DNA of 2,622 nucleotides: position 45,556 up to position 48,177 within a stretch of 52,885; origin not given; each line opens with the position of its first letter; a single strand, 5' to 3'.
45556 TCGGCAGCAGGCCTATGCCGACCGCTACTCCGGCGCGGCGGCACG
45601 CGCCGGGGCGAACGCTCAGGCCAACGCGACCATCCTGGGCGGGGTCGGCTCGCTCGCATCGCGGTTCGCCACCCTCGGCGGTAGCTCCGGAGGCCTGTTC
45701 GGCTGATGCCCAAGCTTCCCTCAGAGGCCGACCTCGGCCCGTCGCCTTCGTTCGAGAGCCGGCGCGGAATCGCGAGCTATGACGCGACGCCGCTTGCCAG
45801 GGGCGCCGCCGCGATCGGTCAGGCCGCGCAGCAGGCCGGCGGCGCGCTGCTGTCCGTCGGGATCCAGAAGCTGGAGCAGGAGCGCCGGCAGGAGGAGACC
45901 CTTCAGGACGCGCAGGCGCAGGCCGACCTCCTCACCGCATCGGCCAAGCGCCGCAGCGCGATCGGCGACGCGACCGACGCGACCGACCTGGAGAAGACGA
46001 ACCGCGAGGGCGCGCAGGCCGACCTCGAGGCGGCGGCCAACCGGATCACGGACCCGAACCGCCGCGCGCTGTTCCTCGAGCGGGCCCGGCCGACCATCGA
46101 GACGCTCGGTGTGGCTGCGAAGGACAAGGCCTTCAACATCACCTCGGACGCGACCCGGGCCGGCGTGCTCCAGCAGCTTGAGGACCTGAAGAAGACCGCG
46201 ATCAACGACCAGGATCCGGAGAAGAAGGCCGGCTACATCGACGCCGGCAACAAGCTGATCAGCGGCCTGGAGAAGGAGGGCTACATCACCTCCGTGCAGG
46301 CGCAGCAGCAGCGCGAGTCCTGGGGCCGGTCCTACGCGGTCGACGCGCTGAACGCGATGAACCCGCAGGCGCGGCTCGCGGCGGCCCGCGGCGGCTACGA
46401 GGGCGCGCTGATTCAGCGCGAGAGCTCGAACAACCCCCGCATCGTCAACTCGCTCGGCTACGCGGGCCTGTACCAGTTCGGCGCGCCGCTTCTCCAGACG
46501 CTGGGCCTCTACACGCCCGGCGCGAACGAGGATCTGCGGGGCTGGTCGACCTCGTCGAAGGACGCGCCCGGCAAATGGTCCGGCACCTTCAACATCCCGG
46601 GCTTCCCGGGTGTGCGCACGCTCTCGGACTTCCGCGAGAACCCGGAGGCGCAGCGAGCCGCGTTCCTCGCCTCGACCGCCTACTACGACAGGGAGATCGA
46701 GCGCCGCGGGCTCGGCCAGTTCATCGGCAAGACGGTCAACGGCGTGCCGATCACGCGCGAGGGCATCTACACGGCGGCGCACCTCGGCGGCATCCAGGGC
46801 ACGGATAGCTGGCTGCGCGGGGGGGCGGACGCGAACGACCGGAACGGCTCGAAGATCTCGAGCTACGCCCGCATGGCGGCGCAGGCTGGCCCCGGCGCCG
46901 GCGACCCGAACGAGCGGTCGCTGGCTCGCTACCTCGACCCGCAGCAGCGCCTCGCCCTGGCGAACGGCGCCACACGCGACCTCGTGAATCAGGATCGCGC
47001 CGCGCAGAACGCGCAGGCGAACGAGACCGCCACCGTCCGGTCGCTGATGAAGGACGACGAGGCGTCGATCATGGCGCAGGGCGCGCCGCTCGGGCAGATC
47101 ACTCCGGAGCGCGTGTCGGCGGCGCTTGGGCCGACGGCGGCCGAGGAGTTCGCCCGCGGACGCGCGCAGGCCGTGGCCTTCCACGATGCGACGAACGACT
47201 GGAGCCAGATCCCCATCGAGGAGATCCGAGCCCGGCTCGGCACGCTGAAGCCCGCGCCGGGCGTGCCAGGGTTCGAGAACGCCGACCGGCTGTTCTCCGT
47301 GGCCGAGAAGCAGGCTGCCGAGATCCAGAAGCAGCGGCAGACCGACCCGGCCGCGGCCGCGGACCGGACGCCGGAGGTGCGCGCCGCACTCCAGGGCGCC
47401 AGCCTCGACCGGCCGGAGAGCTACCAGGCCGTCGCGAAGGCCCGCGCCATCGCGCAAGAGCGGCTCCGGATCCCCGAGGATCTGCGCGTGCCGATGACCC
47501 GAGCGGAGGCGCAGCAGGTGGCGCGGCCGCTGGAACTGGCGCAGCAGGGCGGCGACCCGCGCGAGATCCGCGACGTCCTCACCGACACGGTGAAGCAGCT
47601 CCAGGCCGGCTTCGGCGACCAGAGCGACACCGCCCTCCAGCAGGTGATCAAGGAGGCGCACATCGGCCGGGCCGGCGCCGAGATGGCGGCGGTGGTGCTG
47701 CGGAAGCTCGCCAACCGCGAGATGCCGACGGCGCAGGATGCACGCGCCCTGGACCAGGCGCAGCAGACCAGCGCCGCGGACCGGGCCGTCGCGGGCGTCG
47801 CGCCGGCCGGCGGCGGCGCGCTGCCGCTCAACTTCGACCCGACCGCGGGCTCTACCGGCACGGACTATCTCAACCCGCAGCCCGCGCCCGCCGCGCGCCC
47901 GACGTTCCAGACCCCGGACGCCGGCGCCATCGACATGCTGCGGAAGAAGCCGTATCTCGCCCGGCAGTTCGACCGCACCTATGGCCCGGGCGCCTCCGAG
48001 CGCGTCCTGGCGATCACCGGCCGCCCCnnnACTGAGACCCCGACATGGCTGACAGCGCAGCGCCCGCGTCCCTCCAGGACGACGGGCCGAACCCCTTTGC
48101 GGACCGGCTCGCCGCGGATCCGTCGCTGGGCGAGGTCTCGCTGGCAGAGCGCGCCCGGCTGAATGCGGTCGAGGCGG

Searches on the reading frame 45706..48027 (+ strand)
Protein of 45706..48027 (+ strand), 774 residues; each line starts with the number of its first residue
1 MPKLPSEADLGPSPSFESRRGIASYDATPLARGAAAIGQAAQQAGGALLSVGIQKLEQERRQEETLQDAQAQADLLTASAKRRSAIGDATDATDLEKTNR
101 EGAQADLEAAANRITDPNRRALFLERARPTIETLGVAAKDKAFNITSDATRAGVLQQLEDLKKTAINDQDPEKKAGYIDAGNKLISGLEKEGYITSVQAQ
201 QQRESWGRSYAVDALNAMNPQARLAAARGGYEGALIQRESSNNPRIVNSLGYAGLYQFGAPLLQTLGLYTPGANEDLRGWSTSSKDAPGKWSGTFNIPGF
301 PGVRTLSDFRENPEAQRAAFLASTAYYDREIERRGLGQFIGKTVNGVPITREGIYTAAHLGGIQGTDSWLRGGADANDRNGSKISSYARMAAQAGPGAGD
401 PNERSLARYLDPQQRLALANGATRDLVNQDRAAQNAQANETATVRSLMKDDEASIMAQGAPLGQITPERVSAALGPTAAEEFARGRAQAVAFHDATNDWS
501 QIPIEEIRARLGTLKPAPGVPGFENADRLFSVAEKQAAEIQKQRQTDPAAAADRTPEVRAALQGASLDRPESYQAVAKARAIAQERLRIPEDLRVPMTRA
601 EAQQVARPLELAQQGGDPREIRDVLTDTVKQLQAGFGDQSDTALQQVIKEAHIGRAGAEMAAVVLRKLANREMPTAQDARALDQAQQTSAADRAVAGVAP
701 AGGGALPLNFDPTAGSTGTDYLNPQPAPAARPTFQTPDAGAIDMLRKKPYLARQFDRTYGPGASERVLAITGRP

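Call 10: search_protein_families(library=phrogs, proteins=[window:45706-48027:+], max_evalue=0.001)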
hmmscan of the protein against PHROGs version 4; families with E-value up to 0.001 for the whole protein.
window:45706-48027:+ (774 aa): 1 family
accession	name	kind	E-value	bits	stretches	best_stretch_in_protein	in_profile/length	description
phrog_27932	-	tail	2.9e-09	36.7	1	233-398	348-494/855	baseplate hub subunit and tail lysozyme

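Call 11: search_protein_families(library=pfam, proteins=[window:45706-48027:+], max_evalue=0.01)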
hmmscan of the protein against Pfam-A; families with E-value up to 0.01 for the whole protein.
window:45706-48027:+ (774 aa): 0 families
